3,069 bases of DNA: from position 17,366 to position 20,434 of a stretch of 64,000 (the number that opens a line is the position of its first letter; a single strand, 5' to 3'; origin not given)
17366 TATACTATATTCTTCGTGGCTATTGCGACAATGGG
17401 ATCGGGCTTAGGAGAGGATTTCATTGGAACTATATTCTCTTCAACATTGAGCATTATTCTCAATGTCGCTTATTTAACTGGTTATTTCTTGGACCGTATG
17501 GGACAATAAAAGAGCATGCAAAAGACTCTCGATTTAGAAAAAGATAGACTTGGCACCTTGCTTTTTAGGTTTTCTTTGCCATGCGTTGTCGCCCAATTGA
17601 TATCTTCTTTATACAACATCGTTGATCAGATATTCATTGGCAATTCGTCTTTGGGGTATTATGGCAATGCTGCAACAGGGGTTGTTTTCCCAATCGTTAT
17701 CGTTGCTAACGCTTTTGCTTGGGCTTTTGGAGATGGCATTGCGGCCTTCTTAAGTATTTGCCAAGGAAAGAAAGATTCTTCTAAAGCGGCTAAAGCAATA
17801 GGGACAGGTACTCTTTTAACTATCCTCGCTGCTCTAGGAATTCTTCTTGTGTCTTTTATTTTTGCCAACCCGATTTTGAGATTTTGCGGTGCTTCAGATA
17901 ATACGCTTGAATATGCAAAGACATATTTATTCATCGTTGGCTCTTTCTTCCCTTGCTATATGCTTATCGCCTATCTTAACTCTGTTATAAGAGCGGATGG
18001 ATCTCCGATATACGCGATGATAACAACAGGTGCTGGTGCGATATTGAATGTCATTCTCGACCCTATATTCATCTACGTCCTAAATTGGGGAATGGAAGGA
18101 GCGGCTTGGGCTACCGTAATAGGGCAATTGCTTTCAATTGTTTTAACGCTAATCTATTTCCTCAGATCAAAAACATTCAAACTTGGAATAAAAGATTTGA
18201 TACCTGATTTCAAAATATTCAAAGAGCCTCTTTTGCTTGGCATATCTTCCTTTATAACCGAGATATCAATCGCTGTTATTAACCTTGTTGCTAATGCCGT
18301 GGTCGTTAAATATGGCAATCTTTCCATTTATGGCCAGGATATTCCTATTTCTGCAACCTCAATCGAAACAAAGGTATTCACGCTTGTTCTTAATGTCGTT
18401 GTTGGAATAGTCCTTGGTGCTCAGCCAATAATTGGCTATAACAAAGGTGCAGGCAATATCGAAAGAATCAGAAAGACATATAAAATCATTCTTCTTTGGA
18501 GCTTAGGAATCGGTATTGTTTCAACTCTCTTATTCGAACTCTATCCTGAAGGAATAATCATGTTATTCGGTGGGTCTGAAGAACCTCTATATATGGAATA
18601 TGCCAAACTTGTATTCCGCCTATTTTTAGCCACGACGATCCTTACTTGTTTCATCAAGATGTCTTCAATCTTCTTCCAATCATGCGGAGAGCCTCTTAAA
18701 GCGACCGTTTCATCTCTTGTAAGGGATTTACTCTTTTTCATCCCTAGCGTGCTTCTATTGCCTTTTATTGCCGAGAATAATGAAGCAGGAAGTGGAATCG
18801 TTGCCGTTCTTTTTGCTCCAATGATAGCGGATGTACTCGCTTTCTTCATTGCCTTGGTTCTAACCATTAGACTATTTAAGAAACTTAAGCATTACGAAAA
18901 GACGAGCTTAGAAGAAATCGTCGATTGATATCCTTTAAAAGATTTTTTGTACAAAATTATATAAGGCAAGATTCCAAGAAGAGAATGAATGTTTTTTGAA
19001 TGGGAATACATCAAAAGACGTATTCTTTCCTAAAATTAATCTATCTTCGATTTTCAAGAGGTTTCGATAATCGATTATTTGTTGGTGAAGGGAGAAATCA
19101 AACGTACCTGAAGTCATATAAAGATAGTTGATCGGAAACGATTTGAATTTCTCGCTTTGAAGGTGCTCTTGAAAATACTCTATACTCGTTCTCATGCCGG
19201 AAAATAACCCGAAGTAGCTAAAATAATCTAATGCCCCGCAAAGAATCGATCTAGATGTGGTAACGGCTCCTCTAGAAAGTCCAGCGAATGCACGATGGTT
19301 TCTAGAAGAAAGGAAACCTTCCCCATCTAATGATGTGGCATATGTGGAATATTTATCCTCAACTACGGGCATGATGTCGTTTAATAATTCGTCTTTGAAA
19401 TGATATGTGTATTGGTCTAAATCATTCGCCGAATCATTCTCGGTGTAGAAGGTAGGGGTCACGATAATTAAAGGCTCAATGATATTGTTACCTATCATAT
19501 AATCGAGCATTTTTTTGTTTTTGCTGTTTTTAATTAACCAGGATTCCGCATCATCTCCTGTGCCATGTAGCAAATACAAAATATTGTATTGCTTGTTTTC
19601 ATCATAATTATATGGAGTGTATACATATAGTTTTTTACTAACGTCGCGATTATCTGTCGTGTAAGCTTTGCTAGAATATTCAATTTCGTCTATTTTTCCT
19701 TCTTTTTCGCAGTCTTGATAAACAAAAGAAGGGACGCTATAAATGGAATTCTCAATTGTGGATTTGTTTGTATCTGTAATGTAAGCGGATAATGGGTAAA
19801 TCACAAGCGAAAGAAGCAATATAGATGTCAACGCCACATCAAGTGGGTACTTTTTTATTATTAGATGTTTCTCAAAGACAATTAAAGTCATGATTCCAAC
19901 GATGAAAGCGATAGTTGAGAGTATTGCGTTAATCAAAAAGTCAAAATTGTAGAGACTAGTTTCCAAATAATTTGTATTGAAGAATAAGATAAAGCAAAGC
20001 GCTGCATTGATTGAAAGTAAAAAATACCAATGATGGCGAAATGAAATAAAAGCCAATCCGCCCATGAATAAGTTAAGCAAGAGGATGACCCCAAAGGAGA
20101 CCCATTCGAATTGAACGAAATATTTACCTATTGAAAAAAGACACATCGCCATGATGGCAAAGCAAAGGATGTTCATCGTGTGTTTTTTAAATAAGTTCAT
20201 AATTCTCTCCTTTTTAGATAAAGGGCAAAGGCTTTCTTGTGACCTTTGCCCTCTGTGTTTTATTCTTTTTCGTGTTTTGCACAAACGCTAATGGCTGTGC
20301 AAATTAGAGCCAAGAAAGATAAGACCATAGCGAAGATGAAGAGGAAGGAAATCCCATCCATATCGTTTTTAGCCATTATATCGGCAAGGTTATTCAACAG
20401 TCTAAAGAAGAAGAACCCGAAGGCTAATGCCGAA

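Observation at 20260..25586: Orphan AgrC/LytTR two-component system wired to a membrane-tethered GH3 glycosidase (cassette 1)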

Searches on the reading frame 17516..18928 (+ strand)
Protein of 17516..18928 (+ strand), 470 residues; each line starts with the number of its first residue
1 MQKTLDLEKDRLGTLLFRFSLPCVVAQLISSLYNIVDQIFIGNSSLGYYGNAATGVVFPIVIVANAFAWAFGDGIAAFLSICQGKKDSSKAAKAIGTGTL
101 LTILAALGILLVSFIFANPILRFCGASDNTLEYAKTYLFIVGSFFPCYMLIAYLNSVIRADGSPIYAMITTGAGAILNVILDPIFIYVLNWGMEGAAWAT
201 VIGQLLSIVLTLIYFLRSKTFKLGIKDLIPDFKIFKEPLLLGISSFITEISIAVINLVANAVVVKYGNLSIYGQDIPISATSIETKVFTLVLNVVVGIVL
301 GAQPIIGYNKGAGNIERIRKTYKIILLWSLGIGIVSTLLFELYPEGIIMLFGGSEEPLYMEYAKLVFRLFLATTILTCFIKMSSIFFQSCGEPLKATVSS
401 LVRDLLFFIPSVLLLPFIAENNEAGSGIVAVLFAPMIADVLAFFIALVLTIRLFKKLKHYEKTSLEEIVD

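Call 46: search_protein_families(library=pfam, proteins=[window:17516-18928:+], max_evalue=0.001)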
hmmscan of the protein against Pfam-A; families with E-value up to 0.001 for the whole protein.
window:17516-18928:+ (470 aa): 1 family
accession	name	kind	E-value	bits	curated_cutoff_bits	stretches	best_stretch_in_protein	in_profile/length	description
PF01554.23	MatE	-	1.5e-33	116.2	24.9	2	22-184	1-161/161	MatE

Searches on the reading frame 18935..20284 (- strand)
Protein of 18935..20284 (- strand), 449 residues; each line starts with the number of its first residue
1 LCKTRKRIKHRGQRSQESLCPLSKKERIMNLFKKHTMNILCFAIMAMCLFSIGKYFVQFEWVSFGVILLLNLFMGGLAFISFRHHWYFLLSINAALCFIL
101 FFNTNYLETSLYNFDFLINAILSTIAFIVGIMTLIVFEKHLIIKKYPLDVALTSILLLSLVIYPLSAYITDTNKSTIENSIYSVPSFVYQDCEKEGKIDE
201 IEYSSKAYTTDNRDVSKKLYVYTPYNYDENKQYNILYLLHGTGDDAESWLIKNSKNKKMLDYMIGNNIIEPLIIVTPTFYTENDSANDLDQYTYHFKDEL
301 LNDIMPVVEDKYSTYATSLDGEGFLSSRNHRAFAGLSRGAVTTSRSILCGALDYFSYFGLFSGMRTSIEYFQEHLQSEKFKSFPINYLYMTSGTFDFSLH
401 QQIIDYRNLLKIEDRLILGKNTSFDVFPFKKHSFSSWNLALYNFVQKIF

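Call 3: search_protein_families(library=pfam, proteins=[window:18935-20284:-], max_evalue=0.01)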
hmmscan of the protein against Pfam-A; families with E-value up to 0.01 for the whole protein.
window:18935-20284:- (449 aa): 1 family
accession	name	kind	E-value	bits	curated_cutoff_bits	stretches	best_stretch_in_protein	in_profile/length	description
PF00756.26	Esterase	-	1.8e-09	38.2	22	1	218-364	9-149/251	Putative esterase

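Call 4: search_protein_families(library=ncbifam, proteins=[window:18935-20284:-], max_evalue=0.01)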
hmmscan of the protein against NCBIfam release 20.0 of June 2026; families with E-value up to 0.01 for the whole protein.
window:18935-20284:- (449 aa): 1 family
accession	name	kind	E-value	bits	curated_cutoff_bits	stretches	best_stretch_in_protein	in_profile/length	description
NF041944.1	Xylase_Ferestase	equivalog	1.4e-15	56.5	1200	1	194-369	464-628/694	bifunctional endo-1,4-beta-xylanase/feruloyl esterase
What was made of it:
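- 18935..20200 (-): Esterase (PF00756, CE1-like, GLSRG serine motif) fused to about 5 N-terminal TM helices. Last gene of the cassette. Pfam Esterase 38.2 bits; NCBIfam partial match to xylanase/feruloyl esterase (calls 3, 4).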
